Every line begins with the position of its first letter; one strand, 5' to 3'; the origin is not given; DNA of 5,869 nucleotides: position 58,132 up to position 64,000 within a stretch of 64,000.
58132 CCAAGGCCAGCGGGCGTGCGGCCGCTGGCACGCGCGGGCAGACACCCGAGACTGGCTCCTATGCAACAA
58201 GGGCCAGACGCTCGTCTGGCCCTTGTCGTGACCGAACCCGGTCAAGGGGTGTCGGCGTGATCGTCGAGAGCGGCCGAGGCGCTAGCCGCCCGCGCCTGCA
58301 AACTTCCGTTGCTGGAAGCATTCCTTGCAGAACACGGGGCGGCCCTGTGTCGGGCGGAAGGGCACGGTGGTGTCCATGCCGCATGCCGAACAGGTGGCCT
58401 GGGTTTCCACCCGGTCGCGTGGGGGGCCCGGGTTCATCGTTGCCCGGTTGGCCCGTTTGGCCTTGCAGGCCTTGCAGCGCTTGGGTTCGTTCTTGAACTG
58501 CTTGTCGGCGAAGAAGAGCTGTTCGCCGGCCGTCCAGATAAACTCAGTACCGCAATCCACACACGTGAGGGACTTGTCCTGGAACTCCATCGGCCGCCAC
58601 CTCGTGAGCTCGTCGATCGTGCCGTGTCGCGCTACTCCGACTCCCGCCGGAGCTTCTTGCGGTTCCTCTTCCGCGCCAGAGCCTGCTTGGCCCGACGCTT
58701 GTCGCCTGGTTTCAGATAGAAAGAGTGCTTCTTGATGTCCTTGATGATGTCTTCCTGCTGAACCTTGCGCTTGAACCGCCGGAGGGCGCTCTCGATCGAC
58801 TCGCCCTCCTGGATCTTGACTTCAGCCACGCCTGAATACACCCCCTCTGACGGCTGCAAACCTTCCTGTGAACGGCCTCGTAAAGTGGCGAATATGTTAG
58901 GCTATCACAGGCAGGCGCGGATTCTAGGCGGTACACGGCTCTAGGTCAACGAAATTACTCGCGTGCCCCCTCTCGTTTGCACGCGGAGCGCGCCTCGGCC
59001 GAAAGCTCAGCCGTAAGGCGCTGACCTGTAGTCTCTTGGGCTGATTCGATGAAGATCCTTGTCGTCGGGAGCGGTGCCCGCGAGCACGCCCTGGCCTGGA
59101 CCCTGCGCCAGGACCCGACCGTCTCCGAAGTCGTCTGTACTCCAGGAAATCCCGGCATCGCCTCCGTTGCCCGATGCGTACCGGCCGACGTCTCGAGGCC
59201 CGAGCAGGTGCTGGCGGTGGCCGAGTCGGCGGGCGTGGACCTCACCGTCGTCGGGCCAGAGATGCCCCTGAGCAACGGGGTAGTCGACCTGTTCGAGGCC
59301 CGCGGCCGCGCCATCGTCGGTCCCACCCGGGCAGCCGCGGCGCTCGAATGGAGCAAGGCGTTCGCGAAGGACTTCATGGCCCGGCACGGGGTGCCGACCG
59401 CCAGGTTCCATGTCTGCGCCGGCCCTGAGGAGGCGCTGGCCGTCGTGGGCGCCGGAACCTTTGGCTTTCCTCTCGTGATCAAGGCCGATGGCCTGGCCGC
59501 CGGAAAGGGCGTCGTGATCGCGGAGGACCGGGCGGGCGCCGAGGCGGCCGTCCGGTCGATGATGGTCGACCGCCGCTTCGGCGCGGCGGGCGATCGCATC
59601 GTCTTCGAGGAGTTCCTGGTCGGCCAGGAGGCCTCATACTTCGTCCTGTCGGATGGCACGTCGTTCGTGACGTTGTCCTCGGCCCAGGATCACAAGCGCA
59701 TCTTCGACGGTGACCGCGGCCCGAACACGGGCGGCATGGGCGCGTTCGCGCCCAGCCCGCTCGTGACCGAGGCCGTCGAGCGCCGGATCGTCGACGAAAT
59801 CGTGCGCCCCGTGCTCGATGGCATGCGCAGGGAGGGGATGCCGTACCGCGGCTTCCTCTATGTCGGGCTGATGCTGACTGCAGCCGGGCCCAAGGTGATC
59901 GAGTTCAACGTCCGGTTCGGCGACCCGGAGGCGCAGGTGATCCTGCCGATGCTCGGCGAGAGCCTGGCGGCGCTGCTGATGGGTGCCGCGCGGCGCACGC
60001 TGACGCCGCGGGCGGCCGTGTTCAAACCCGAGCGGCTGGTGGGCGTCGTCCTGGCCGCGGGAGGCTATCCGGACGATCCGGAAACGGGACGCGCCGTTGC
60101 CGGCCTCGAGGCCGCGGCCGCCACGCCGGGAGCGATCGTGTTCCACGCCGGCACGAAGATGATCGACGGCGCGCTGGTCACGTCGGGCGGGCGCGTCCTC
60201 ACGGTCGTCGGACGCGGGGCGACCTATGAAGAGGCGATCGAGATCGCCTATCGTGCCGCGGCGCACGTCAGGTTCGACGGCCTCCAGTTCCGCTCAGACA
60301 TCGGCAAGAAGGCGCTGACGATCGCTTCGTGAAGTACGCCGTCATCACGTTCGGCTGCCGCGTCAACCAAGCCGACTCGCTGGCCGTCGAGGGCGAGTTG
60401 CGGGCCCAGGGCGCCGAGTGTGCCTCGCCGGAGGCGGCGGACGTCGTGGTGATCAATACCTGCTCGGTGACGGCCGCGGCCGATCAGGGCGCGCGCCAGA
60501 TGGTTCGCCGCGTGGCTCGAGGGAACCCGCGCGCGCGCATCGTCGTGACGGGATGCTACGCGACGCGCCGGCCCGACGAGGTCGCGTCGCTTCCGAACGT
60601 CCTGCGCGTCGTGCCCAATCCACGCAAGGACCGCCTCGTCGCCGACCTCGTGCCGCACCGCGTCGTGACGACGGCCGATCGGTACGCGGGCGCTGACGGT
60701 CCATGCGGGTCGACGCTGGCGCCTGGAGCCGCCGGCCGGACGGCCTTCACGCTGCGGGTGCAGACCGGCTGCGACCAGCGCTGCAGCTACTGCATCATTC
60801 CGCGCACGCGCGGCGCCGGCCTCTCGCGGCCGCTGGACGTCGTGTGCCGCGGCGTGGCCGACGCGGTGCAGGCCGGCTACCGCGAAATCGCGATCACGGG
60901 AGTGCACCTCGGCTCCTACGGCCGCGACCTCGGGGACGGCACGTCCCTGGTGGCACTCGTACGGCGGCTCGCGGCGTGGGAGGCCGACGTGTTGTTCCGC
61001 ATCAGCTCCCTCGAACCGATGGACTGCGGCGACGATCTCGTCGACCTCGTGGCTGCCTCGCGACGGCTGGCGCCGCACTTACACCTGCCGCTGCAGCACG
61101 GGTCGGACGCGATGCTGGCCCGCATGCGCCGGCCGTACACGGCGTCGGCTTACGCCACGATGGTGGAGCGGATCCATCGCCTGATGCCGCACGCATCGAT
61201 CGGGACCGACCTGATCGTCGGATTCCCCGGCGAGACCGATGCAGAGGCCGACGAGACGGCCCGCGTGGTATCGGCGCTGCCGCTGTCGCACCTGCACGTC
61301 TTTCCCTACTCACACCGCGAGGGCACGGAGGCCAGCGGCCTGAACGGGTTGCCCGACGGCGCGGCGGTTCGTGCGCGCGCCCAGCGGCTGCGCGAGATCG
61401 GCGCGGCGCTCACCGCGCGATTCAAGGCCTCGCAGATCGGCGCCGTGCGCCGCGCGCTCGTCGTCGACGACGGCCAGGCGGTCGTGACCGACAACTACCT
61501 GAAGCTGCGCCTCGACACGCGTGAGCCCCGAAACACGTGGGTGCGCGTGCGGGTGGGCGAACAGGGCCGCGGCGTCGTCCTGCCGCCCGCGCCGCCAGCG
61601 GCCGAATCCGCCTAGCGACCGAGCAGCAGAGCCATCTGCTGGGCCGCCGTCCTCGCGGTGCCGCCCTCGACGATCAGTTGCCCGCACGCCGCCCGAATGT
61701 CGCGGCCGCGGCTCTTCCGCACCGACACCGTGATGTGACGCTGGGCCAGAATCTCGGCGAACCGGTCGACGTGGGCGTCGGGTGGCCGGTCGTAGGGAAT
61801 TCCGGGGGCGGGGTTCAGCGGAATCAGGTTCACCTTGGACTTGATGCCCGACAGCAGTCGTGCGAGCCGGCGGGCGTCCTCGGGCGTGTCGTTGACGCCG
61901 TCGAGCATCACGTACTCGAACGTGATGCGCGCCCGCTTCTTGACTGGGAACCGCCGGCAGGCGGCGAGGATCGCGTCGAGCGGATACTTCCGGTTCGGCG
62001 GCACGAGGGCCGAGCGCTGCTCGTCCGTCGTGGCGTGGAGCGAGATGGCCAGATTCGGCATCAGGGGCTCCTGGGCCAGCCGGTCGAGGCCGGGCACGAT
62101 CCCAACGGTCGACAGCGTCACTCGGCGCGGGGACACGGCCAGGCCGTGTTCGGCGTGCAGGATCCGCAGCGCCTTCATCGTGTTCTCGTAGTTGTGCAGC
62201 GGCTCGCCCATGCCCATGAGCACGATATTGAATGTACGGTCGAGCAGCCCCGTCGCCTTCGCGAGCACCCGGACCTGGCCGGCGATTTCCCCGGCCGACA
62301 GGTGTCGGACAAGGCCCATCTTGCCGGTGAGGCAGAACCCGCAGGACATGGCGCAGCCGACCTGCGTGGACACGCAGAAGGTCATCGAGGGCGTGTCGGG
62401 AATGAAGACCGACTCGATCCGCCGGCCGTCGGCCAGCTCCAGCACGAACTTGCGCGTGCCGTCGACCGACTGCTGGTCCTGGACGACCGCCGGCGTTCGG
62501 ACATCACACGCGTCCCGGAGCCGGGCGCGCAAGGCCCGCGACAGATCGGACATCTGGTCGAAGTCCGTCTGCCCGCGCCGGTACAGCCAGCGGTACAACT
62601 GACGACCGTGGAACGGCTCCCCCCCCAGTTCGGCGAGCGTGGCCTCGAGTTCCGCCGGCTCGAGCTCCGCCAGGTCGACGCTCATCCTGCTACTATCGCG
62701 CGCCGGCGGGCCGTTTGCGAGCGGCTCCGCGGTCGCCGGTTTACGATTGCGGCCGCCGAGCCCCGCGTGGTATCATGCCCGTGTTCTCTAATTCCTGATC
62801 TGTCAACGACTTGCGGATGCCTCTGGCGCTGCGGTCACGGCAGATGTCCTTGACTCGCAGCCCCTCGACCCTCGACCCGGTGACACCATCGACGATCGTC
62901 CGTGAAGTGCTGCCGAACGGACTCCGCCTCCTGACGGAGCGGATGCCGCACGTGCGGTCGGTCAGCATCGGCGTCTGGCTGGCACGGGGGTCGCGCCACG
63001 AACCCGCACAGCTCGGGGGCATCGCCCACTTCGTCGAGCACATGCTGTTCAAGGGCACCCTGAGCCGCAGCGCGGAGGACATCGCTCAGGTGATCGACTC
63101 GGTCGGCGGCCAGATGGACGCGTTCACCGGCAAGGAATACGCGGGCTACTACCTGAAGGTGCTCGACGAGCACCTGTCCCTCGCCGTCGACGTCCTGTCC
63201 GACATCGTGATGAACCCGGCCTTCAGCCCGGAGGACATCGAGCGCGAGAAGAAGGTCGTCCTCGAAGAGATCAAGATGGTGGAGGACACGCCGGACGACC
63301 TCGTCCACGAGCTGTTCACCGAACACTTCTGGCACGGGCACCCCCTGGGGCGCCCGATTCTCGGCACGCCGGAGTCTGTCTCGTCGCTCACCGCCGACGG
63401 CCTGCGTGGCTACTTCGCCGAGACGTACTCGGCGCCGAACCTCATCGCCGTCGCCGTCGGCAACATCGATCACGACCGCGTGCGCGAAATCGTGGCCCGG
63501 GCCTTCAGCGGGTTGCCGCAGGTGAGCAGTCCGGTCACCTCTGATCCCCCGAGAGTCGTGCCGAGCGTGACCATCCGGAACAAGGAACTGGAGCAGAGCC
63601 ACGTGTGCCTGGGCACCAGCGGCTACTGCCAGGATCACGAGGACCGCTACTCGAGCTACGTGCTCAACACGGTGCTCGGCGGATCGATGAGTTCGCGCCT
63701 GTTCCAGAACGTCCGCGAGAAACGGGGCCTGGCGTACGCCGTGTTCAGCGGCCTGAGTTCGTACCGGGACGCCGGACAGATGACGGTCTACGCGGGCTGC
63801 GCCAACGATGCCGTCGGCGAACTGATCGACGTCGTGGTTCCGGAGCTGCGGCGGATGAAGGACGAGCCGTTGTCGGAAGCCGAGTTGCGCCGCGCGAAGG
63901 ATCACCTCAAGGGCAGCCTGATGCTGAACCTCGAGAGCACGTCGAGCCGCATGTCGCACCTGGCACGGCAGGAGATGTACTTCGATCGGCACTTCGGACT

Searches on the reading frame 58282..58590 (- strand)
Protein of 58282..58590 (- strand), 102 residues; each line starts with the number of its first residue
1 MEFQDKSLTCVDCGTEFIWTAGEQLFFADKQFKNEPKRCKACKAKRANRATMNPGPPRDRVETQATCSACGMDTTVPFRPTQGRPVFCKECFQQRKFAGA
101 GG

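Call 8: search_protein_families(library=pfam, proteins=[window:58282-58590:-], max_evalue=0.001)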
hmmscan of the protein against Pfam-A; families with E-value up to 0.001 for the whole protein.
window:58282-58590:- (102 aa): 2 families
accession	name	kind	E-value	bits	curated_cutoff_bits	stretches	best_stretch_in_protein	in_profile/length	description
PF13451.12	zf_Tbcl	-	1.5e-20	73.3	24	1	4-49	1-46/48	Probable treble clef domain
PF23477.1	zf_Tbcl_2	-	3.2e-16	59.1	27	1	60-96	1-37/37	Probable treble clef zinc finger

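Call 52: search_protein_families(library=ncbifam, proteins=[window:58282-58590:-], max_evalue=0.00001)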
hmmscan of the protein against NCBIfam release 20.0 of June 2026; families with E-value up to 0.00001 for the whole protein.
window:58282-58590:- (102 aa): 1 family
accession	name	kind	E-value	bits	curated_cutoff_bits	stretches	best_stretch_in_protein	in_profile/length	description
TIGR04272.1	cxxc_cxxc_Mbark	domain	6.9e-17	60.9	36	1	60-96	1-37/37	CxxC-x17-CxxC domain-containing protein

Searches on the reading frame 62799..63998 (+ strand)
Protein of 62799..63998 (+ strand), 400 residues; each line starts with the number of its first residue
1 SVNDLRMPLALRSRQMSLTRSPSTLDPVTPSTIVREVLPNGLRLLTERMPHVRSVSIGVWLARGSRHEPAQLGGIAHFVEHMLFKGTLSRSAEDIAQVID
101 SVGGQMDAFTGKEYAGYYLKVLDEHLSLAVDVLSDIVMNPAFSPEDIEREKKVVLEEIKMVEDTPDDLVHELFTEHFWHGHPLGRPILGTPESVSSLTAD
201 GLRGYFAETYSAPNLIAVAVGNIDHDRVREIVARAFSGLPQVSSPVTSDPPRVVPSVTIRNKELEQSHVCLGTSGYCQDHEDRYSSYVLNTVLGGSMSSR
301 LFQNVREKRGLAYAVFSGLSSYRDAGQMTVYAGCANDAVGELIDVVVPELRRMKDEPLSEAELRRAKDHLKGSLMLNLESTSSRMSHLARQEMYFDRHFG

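Call 8: search_protein_families(library=pfam, proteins=[window:62799-63998:+], max_evalue=0.001)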
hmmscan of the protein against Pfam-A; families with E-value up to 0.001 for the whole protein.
window:62799-63998:+ (400 aa): 2 families
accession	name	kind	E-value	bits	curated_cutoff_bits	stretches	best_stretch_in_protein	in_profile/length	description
PF05193.26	Peptidase_M16_C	-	5.2e-44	150.7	23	1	196-368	1-179/181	Peptidase M16 inactive domain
PF00675.25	Peptidase_M16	-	2.1e-41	141.7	22.3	1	44-190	2-148/149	Insulinase (Peptidase family M16)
